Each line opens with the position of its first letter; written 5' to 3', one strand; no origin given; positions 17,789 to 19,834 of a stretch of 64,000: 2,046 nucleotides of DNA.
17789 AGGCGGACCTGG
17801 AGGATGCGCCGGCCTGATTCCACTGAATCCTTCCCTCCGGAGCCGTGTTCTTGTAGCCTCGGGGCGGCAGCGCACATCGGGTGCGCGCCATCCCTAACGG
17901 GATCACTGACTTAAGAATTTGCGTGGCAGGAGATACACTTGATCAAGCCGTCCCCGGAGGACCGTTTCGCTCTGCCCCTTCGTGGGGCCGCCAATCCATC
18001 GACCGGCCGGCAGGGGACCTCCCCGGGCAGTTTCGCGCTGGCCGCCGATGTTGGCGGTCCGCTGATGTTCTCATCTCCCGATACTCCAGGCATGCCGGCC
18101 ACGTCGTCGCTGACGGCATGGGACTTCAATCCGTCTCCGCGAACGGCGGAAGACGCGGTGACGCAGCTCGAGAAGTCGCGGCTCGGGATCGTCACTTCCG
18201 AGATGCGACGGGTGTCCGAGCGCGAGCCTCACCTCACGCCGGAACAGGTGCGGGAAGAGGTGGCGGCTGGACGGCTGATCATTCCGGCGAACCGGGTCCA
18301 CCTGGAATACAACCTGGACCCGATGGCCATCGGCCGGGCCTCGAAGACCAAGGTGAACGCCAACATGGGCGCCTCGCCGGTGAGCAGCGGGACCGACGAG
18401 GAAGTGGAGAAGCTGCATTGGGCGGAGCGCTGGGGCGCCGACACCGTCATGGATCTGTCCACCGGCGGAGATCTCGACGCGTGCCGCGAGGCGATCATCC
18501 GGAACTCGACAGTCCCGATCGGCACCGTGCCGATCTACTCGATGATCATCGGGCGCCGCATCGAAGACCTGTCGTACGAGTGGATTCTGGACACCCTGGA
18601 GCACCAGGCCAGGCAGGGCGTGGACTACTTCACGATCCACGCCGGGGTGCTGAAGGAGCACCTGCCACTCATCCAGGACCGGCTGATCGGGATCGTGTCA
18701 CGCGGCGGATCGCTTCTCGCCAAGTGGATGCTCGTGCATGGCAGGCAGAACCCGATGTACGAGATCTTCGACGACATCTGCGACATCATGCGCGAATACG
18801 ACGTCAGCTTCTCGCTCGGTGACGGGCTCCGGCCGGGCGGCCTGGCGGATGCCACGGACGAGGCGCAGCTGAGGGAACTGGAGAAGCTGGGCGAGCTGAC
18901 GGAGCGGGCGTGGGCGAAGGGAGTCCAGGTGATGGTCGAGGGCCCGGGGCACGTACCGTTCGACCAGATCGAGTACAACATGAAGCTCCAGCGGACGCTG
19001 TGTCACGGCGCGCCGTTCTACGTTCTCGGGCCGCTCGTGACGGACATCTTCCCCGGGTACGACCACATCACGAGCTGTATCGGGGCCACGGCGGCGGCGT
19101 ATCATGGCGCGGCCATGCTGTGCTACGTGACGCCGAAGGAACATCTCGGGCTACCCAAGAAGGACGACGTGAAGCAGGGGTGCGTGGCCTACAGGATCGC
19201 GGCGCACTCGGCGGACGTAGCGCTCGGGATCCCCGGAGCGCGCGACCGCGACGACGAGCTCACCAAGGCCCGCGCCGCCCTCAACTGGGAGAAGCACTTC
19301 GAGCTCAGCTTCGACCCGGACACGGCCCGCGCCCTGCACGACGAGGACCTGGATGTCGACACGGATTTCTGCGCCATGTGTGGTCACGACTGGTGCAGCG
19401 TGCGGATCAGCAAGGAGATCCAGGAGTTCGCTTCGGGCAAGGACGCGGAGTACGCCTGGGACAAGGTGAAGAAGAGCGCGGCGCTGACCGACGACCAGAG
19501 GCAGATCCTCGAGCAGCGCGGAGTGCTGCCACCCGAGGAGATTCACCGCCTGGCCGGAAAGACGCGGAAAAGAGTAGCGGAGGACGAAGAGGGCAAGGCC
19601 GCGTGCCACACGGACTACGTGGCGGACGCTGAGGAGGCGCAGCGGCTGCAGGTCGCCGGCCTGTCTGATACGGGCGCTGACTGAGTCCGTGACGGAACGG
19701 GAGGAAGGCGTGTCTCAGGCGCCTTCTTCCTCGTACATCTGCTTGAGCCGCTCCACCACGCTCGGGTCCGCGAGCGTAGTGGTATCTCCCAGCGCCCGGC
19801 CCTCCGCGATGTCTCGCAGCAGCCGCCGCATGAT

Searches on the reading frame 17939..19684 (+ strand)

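Call 4: search_protein_families(library=pfam, proteins=[window:17939-19684:+], max_evalue=0.1)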
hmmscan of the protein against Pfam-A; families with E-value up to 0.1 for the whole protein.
window:17939-19684:+ (581 aa): 1 family
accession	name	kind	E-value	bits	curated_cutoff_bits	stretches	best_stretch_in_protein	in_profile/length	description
PF01964.24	ThiC_Rad_SAM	-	1.2e-179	597.9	25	1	75-492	1-419/420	Radical SAM ThiC family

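Call 5: search_protein_families(library=ncbifam, proteins=[window:17939-19684:+], max_evalue=0.1)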
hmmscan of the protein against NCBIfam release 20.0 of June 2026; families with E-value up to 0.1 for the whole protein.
window:17939-19684:+ (581 aa): 4 families
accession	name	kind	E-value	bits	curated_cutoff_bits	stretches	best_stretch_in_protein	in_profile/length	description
NF006763.1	PRK09284.1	equivalog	2.6e-191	637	650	1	68-495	110-564/564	phosphomethylpyrimidine synthase ThiC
NF009895.0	PRK13352.1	equivalog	1.1e-185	617.4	410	1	74-497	2-423/430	phosphomethylpyrimidine synthase ThiC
TIGR00190.1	thiC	equivalog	1.7e-184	613.5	460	1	74-495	1-422/423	phosphomethylpyrimidine synthase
TIGR04386.1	ThiC_like_1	exception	8.4e-137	456.4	700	1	75-493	1-422/426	B12 lower ligand biosynthesis ThiC-like protein BzaB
